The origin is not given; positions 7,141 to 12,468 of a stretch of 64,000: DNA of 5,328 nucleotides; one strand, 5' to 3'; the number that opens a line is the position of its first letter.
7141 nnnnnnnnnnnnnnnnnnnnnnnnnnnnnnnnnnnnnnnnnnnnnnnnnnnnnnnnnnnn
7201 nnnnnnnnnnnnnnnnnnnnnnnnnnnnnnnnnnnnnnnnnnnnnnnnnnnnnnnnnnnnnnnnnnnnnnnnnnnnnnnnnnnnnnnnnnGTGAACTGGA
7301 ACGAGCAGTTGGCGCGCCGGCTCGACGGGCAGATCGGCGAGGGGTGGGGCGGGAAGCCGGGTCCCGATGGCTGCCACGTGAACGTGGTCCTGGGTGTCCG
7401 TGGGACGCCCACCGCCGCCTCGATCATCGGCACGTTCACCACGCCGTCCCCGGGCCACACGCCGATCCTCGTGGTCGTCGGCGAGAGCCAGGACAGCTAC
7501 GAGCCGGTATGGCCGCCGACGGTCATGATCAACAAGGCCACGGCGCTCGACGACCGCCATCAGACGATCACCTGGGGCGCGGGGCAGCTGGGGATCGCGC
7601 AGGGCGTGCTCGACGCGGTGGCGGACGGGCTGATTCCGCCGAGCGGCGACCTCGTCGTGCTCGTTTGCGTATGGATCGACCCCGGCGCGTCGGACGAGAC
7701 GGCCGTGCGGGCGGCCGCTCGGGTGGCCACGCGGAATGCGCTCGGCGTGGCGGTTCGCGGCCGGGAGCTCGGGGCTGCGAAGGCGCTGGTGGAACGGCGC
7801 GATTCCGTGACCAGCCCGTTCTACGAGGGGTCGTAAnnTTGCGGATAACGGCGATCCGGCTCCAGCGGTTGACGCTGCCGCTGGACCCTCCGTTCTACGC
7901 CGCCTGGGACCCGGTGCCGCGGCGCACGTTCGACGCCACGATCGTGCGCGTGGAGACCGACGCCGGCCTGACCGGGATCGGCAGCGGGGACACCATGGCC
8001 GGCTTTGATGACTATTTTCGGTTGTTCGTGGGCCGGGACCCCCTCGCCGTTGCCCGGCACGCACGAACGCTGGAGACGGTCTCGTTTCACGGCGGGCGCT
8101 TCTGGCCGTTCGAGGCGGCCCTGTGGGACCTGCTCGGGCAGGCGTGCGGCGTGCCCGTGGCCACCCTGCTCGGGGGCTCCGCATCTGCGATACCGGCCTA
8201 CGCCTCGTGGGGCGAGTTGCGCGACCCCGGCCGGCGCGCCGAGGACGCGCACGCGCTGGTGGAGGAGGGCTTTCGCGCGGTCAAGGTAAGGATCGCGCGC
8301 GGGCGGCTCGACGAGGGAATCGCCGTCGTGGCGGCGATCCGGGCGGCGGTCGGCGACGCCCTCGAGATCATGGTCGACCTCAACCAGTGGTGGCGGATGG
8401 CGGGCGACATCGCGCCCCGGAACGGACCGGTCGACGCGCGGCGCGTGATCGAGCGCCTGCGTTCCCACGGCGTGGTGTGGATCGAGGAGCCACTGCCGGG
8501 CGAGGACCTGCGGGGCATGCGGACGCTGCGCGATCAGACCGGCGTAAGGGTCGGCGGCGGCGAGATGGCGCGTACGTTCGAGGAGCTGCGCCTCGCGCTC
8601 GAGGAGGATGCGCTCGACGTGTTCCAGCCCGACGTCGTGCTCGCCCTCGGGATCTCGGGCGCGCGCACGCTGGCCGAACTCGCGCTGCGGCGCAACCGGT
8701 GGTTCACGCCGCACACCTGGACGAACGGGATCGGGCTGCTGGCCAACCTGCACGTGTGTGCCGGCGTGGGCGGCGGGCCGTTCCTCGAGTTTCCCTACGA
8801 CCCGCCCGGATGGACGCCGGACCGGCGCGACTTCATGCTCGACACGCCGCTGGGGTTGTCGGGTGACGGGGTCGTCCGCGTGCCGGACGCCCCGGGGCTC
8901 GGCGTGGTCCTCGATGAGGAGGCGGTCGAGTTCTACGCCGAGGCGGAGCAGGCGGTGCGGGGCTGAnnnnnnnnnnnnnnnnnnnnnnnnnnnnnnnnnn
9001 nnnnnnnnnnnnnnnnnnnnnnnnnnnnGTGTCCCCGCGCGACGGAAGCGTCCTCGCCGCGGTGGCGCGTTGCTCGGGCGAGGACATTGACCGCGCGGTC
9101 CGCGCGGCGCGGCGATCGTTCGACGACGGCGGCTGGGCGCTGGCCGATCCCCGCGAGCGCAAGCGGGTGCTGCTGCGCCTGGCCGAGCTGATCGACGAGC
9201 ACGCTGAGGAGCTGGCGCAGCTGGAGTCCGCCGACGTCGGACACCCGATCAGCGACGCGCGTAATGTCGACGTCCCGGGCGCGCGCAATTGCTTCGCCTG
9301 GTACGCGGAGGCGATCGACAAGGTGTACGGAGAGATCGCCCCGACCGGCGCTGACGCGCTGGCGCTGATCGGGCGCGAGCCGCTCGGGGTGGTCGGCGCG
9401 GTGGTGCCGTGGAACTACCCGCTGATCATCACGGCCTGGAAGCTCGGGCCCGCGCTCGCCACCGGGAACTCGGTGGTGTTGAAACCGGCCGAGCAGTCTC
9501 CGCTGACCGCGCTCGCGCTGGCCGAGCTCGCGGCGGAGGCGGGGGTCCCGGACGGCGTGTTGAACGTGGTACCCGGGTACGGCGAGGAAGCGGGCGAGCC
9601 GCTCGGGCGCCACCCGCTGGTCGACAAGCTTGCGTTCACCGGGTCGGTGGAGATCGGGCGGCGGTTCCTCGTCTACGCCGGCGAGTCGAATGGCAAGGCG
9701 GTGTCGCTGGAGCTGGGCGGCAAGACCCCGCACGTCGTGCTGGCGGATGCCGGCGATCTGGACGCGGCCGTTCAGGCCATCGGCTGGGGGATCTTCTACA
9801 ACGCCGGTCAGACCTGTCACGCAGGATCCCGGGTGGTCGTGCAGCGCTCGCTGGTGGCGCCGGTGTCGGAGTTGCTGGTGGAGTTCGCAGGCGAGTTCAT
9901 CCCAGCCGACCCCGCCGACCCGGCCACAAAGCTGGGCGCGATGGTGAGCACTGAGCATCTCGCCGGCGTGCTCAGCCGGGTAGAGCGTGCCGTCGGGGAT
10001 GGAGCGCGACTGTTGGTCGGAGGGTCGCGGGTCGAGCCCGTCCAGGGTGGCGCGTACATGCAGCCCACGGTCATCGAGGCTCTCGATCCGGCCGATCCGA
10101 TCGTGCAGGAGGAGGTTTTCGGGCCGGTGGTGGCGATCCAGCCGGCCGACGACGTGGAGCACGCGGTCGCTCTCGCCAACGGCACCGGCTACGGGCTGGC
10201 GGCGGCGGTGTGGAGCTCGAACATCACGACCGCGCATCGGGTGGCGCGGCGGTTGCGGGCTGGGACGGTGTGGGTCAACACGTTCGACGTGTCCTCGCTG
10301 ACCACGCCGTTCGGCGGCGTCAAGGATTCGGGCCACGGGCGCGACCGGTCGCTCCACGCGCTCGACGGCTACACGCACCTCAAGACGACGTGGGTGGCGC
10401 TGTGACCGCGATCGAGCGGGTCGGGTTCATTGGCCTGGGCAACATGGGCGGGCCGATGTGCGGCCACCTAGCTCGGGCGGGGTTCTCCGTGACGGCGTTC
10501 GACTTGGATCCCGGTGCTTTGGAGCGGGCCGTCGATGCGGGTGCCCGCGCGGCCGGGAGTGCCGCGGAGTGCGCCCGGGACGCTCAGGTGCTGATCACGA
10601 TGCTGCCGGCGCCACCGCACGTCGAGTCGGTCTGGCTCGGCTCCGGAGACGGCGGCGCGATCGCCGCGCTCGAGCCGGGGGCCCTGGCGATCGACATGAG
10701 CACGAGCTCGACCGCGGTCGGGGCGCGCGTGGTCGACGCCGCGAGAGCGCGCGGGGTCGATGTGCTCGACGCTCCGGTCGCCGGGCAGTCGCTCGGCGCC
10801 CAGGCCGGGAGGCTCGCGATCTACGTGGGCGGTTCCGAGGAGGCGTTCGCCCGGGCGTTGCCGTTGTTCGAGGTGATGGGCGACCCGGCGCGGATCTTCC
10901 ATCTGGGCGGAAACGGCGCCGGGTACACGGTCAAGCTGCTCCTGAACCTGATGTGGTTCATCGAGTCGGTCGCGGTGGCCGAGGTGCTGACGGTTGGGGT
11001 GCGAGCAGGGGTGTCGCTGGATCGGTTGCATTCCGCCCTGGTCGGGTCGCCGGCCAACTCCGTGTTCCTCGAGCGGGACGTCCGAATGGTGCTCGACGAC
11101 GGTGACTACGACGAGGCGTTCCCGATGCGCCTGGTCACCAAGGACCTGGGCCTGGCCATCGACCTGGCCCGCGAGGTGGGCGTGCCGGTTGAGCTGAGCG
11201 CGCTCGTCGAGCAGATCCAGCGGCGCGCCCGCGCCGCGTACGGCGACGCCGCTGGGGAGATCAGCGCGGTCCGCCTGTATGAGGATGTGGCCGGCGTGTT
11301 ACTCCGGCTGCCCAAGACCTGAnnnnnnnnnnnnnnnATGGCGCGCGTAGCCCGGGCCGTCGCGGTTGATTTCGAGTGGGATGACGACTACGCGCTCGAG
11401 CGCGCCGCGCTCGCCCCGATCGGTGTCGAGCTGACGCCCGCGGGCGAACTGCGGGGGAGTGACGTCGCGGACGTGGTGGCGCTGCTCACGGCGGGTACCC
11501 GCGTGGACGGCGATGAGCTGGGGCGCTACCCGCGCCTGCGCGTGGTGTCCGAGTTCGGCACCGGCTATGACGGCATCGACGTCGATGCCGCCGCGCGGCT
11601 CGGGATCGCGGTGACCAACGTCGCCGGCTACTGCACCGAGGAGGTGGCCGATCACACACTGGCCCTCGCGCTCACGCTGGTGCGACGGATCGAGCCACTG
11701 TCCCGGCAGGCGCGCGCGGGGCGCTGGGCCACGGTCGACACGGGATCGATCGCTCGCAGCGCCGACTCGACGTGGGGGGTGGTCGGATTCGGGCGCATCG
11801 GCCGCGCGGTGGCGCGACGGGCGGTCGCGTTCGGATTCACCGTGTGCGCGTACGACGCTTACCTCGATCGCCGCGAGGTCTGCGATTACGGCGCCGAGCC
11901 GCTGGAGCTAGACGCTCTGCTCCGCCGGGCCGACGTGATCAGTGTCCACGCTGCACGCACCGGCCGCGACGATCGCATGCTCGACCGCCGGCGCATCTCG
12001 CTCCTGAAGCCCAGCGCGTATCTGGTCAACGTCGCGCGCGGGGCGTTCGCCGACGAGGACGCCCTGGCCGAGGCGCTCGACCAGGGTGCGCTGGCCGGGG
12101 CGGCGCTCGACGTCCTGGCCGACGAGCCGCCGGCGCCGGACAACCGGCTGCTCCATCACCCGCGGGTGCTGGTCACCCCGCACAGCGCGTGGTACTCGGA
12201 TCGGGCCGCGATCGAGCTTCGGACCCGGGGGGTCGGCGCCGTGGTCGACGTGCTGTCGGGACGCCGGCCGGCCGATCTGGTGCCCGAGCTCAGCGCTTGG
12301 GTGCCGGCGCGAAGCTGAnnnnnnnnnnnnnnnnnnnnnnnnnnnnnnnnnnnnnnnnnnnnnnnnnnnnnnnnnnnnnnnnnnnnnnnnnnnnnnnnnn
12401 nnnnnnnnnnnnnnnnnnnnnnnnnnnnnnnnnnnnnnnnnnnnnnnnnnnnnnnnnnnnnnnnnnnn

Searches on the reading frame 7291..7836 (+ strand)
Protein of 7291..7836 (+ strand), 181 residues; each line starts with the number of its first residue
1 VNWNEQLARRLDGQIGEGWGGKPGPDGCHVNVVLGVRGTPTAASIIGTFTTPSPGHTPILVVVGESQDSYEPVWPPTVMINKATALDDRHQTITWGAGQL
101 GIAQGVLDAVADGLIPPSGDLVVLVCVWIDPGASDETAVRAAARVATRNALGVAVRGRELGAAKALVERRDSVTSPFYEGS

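Call 85: search_protein_families(library=pfam, proteins=[window:7291-7836:+], max_evalue=0.00001)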
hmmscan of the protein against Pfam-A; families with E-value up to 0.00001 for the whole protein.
window:7291-7836:+ (181 aa): 1 family
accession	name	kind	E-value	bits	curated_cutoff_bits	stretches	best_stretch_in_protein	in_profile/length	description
PF08714.17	Fae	-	6.1e-27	95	27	1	24-177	9-158/159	Formaldehyde-activating enzyme (Fae)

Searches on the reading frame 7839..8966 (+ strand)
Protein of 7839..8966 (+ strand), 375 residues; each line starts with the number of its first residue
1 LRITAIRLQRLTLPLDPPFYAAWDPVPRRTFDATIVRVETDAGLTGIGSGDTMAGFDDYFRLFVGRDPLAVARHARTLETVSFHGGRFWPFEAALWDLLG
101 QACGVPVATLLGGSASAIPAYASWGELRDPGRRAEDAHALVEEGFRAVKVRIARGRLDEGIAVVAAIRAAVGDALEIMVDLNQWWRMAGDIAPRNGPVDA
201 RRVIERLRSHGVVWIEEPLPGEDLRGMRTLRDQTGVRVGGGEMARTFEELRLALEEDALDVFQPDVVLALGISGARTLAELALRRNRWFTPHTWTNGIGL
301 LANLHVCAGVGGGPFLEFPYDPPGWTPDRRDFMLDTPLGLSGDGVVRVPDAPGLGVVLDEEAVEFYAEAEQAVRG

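Call 85: search_protein_families(library=pfam, proteins=[window:7839-8966:+], max_evalue=0.00001)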
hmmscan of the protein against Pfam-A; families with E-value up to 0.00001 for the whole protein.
window:7839-8966:+ (375 aa): 1 family
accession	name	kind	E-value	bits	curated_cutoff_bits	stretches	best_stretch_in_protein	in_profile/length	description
PF13378.12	MR_MLE_C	-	2.2e-52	178.4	29.4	1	134-362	3-219/219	Enolase C-terminal domain-like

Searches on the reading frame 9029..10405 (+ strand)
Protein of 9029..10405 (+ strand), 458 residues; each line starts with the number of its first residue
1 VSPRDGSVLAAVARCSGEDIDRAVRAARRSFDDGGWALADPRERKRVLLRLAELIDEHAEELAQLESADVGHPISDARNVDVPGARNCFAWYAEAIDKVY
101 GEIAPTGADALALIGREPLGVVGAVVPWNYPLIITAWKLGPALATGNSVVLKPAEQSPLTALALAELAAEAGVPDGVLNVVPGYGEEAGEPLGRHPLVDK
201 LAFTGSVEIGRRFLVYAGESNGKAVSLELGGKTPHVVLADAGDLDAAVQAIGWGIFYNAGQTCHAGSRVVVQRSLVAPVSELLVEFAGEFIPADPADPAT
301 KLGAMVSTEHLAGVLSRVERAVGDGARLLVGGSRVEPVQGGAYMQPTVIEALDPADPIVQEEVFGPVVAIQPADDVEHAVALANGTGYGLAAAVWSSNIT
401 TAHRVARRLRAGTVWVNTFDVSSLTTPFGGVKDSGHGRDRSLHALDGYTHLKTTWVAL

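Call 24: search_protein_families(library=ncbifam, proteins=[window:9029-10405:+], max_evalue=1e-10)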
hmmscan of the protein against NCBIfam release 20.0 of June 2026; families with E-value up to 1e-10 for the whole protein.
window:9029-10405:+ (458 aa): 41 families (the best 25 are shown)
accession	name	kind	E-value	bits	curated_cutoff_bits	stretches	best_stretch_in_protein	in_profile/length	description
NF007352.0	PRK09847.1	equivalog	8.7e-161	535.8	850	1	3-458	42-493/495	aldehyde dehydrogenase PuuC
TIGR01804.1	BADH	equivalog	6.9e-135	450.1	668.6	1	2-452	19-467/467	betaine-aldehyde dehydrogenase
NF010000.0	PRK13473.1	subfamily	8e-134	446.8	615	1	2-453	23-469/475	aminobutyraldehyde dehydrogenase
TIGR02299.1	HpaE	equivalog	2.6e-130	435.3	638.35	1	2-457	22-477/488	5-carboxymethyl-2-hydroxymuconate semialdehyde dehydrogenase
NF045736.1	PaDhStyDRhodo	equivalog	4.8e-130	434.3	800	1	2-452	24-473/479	phenylacetaldehyde dehydrogenase StyD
NF009725.0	PRK13252.1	equivalog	2e-129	432.2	593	1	2-457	28-480/488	betaine-aldehyde dehydrogenase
NF045735.1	PaDhStyDPseudo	equivalog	1.3e-124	416.6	850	1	3-457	25-482/483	phenylacetaldehyde dehydrogenase StyD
TIGR03216.1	OH_muco_semi_DH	equivalog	5.4e-122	407.8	693.25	1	2-456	20-479/481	2-hydroxymuconic semialdehyde dehydrogenase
NF050026.1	AcaldDHExaC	equivalog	6.2e-109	364.9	900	1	2-456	37-493/503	acetaldehyde dehydrogenase ExaC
TIGR01780.1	SSADH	subfamily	3.7e-106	355.7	646.35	1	2-452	3-448/448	succinate-semialdehyde dehydrogenase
TIGR03374.1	ABALDH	equivalog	4.9e-106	355.4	909.3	1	3-452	23-467/472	aminobutyraldehyde dehydrogenase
NF052305.1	DioxValDhHalo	equivalog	1.4e-97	327.6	750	1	7-454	32-479/483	2,5-dioxovalerate dehydrogenase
NF006916.0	PRK09407.1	equivalog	9.6e-95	318.1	521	1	3-453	41-489/526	succinic semialdehyde dehydrogenase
NF040648.1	lactal_redase_Meth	equivalog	1.4e-94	317.7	650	1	3-454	18-460/463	lactaldehyde dehydrogenase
TIGR04284.1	aldehy_Rv0768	hypoth_equivalog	5.4e-94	315.9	775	1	3-453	22-475/480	aldehyde dehydrogenase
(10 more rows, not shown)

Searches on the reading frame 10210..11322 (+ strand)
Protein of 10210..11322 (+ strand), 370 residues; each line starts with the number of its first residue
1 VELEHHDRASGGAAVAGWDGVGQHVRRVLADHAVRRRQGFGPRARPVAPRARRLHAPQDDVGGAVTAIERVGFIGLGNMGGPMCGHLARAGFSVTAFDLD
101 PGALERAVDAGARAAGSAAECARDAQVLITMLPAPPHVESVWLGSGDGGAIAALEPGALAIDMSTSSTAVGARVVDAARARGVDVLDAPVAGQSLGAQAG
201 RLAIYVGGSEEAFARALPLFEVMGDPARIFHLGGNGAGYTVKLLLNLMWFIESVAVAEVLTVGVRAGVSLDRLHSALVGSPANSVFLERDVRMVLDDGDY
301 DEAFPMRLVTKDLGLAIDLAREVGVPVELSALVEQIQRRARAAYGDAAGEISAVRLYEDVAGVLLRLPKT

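Call 85: search_protein_families(library=pfam, proteins=[window:10210-11322:+], max_evalue=0.00001)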
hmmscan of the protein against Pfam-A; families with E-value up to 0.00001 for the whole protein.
window:10210-11322:+ (370 aa): 2 families
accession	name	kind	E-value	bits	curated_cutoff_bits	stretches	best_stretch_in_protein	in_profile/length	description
PF03446.21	NAD_binding_2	-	1.3e-44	152.5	21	1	70-232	1-159/161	NAD binding domain of 6-phosphogluconate dehydrogenase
PF14833.11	NAD_binding_11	-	4e-28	98.6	30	1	236-357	1-122/122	NAD-binding of NADP-dependent 3-hydroxyisobutyrate dehydrogenase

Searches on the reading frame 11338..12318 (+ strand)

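Call 24: search_protein_families(library=ncbifam, proteins=[window:11338-12318:+], max_evalue=1e-10)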
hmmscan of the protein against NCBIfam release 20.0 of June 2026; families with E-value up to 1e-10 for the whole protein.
window:11338-12318:+ (326 aa): 21 families
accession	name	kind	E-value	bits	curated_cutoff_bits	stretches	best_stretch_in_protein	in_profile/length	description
NF005069.0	PRK06487.1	equivalog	4.5e-58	196.8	448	1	44-290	47-295/320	2-hydroxyacid dehydrogenase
TIGR01327.1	PGDH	equivalog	9.6e-58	196.2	454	1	46-309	41-304/525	phosphoglycerate dehydrogenase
NF009714.1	PRK13243.1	equivalog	9.4e-53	179.7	455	1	43-315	46-322/332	glyoxylate reductase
NF006263.0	PRK08410.1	equivalog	4.2e-50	170.9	389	1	48-294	45-295/311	D-2-hydroxyacid dehydrogenase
NF005387.0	PRK06932.1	equivalog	6.6e-48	163.3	492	1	47-294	46-298/314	2-hydroxyacid dehydrogenase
NF011938.0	PRK15409.1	equivalog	1.7e-41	142.3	492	1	44-309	44-312/324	glyoxylate/hydroxypyruvate reductase GhrB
NF000492.1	vanH_gen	exception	1.7e-40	139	540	1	70-292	70-297/312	D-lactate dehydrogenase VanH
NF008759.0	PRK11790.1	equivalog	8.1e-39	133.4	404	1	52-282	62-293/410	phosphoglycerate dehydrogenase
NF005750.0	PRK07574.1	equivalog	3.7e-36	125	329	1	61-286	109-337/386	NAD-dependent formate dehydrogenase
NF041369.1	Dhydh_Halo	equivalog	1.3e-35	123.2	400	1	74-288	63-277/305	D-2-hydroxyacid dehydrogenase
NF006374.0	PRK08605.1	subfamily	2.3e-32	112.4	356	1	71-307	74-323/332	D-lactate dehydrogenase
NF000128.1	vanH-Sc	exception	3.7e-32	111.7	650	1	70-293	90-318/337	D-lactate dehydrogenase VanH-Sc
NF000112.1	vanH-Amyco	exception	5e-32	111.5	625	1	70-291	99-325/348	VanH-AOV family D-lactate dehydrogenase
NF009127.0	PRK12480.1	equivalog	1.8e-31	109.3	579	1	70-307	73-321/330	D-lactate dehydrogenase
NF000151.1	vanH-Ac1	exception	2.8e-31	109.1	750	1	70-263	106-291/351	D-lactate dehydrogenase VanH-Ac1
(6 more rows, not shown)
